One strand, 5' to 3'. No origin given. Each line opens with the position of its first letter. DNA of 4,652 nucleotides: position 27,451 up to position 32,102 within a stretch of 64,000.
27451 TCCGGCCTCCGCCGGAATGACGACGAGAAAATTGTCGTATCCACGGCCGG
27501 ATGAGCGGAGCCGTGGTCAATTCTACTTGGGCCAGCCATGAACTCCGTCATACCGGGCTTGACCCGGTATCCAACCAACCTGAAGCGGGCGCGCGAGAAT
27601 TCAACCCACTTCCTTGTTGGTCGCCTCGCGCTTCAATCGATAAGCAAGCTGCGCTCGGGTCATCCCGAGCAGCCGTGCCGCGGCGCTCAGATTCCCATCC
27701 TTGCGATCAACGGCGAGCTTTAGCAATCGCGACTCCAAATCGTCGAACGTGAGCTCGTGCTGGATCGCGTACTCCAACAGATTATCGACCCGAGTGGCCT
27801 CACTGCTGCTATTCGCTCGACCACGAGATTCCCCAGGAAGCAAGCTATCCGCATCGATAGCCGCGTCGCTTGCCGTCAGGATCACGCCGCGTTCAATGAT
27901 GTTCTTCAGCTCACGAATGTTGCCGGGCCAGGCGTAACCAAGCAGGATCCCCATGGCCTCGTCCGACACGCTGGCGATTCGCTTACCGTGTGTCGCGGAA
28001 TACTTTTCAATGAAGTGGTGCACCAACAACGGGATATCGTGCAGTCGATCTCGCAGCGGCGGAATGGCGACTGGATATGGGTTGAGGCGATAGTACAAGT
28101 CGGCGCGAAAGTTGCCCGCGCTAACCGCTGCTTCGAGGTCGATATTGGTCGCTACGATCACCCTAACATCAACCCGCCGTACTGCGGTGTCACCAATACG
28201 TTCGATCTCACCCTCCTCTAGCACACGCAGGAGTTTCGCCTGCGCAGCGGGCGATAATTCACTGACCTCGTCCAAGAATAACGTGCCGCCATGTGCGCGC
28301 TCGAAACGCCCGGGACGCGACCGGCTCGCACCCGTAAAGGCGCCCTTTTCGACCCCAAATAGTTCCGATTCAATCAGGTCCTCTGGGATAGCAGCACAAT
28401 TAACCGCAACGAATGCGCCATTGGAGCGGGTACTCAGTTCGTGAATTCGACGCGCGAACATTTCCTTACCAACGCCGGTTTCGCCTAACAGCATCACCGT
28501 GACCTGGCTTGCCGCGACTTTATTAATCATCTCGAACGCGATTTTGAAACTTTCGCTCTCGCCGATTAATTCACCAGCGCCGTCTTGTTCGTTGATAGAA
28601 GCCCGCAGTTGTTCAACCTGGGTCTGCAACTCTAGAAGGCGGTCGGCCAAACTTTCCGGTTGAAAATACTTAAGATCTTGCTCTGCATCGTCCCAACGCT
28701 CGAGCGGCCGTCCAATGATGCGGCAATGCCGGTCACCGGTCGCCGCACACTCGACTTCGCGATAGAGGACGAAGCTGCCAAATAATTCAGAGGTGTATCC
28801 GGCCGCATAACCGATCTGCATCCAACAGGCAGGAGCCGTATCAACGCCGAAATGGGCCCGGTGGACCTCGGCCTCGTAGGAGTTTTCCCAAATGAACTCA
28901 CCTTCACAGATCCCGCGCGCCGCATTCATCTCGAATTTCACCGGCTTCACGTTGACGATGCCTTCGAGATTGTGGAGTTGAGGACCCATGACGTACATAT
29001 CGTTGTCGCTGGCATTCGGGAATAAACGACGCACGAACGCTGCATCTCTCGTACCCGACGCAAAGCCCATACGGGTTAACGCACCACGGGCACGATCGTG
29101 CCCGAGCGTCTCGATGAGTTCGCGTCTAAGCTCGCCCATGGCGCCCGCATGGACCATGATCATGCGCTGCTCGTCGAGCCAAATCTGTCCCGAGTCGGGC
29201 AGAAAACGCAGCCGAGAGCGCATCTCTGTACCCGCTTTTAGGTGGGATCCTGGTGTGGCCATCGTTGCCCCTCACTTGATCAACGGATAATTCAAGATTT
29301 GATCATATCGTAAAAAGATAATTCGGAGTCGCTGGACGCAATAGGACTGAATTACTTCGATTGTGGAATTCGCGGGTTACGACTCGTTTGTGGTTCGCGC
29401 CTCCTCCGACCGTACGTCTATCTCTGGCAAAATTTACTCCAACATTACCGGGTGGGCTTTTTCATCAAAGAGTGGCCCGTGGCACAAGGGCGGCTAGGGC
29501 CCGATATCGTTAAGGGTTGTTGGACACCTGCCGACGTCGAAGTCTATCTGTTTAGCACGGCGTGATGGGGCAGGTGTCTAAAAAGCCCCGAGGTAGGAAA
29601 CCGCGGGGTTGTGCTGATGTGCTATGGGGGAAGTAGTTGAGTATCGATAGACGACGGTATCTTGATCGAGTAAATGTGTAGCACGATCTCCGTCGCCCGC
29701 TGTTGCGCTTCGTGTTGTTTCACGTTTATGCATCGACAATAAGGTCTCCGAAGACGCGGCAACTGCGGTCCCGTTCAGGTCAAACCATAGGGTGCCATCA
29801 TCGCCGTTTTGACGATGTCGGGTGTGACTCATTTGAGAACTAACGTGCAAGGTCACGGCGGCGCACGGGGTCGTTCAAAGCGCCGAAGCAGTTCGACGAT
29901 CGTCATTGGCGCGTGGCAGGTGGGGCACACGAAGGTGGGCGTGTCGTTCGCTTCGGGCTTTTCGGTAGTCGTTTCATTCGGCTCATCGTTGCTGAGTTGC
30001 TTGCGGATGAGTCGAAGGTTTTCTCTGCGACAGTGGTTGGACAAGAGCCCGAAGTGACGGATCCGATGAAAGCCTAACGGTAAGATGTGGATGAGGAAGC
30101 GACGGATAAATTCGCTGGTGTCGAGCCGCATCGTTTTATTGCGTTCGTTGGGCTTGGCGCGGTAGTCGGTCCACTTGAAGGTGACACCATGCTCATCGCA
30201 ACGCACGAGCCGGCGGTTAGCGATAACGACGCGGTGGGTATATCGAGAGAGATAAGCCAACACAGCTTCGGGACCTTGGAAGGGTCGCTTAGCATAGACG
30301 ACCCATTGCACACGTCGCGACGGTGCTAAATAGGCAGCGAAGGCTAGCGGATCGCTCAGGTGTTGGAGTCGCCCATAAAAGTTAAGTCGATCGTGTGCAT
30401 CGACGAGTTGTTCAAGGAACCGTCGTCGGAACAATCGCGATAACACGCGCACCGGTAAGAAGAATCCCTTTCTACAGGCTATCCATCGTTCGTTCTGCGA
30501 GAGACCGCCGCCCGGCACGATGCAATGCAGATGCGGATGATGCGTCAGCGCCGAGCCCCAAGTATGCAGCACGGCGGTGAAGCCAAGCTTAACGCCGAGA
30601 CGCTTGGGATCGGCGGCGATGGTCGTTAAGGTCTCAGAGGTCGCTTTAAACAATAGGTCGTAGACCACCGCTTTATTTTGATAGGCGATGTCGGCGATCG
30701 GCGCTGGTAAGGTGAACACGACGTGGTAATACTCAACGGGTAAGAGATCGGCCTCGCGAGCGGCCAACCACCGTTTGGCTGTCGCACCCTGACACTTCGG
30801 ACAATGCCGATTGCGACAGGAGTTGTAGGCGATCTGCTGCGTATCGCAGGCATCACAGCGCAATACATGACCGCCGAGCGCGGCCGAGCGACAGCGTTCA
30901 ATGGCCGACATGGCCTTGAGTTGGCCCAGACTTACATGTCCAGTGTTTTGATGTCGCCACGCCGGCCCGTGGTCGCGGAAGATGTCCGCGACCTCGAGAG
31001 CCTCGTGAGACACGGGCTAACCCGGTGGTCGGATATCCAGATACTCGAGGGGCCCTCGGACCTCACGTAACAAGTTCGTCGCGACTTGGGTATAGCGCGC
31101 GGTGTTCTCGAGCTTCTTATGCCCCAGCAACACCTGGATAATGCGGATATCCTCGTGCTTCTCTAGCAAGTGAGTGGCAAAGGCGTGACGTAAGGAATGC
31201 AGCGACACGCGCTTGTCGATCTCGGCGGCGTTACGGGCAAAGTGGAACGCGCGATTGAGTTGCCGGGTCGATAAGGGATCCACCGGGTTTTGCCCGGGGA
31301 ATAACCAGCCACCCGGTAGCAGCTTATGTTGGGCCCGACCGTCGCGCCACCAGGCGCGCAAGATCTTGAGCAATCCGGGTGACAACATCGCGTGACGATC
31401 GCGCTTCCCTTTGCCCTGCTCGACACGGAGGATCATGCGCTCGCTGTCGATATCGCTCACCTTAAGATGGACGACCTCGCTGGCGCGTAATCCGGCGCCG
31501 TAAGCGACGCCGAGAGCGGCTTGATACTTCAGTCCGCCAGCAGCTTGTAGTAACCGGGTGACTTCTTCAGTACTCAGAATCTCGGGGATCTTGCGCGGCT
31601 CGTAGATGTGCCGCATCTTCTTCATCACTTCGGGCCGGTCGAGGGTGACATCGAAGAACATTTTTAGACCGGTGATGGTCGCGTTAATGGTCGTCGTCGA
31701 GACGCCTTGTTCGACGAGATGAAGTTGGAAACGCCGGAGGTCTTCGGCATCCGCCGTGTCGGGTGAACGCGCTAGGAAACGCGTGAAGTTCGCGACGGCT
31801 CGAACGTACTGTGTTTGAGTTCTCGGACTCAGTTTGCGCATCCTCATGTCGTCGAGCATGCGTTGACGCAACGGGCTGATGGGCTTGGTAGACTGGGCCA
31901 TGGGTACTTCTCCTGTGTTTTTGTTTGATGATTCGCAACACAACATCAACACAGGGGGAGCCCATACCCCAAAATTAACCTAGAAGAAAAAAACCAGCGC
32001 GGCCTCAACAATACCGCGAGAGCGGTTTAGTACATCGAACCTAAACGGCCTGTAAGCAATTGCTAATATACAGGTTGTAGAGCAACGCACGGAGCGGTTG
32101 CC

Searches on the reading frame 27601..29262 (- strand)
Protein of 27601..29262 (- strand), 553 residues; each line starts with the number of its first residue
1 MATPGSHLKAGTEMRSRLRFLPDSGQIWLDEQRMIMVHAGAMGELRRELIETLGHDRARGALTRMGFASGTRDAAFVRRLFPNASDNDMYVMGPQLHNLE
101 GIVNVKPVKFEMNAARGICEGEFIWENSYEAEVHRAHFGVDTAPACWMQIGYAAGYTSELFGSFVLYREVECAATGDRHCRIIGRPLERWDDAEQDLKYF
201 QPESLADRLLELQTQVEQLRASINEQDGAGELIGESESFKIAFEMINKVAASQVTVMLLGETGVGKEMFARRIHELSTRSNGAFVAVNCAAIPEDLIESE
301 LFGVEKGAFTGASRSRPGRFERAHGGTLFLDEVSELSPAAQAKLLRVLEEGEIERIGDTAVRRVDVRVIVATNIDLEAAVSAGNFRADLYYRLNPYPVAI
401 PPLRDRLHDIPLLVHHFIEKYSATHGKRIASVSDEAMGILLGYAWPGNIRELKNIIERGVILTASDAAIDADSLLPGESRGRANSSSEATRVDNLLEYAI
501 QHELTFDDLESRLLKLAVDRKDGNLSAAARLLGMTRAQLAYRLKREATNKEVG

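Call 6: search_protein_families(library=pfam, proteins=[window:27601-29262:-], max_evalue=0.001)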
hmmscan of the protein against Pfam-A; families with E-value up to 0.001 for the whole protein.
window:27601-29262:- (553 aa): 9 families
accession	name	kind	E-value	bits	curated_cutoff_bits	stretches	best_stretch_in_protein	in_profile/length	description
PF00158.32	Sigma54_activat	-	3e-70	235.7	20.2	1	232-398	1-167/168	Sigma-54 interaction domain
PF06505.16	XylR_N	-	4.1e-38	129.6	23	1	14-113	2-101/101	Activator of aromatic catabolism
PF25601.1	AAA_lid_14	-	1.2e-23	83.1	27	1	404-484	1-79/87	AAA+ ATPase lid domain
PF14532.12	Sigma54_activ_2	-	6e-20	72.3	25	1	234-403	2-138/138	Sigma-54 interaction domain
PF02830.23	V4R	-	5.9e-13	49.1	31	1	125-185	1-61/62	V4R domain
PF07728.20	AAA_5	-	2.1e-10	41.2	22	1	256-373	2-122/139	AAA domain (dynein-related subfamily)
PF01078.27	Mg_chelatase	-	6.4e-10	39.2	20.3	1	311-373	93-157/207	Magnesium chelatase, subunit ChlI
PF02954.25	HTH_8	-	1.1e-09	38.3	22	1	507-545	3-41/42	Bacterial regulatory protein, Fis family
PF07724.20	AAA_2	-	9.7e-08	32.7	27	1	253-381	3-132/166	AAA domain (Cdc48 subfamily)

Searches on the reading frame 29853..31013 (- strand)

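Call 6: search_protein_families(library=pfam, proteins=[window:29853-31013:-], max_evalue=0.001)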
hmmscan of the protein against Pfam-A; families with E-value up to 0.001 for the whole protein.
window:29853-31013:- (386 aa): 2 families
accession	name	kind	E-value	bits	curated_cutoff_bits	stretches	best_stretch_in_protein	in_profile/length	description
PF04986.18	Y2_Tnp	-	5e-66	222.6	20.9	1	144-329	1-181/183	Putative transposase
PF14319.11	Zn_Tnp_IS91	-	1.8e-32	111.6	26.3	1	11-102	1-90/90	Transposase zinc-binding domain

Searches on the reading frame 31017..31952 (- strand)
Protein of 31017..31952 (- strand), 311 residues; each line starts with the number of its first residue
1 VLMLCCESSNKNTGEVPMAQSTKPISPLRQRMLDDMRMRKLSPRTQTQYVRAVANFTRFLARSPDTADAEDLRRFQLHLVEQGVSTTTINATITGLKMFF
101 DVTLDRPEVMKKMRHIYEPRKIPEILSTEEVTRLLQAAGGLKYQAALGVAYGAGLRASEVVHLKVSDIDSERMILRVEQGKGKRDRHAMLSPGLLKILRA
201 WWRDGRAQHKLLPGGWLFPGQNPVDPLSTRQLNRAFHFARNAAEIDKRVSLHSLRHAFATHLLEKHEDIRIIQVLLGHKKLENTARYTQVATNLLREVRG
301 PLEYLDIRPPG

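Call 6: search_protein_families(library=pfam, proteins=[window:31017-31952:-], max_evalue=0.001)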
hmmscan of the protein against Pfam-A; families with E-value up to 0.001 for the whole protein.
window:31017-31952:- (311 aa): 3 families
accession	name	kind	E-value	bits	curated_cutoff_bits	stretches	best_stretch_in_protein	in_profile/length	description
PF00589.27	Phage_integrase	-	2.5e-38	132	27.1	1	126-292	3-170/172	Phage integrase family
PF13495.12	Phage_int_SAM_4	-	2.1e-17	63.7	27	1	28-107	1-82/85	Phage integrase, N-terminal SAM-like domain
PF02899.23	Phage_int_SAM_1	-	1.1e-07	32.4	22.3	1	38-102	11-78/83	Phage integrase, N-terminal SAM-like domain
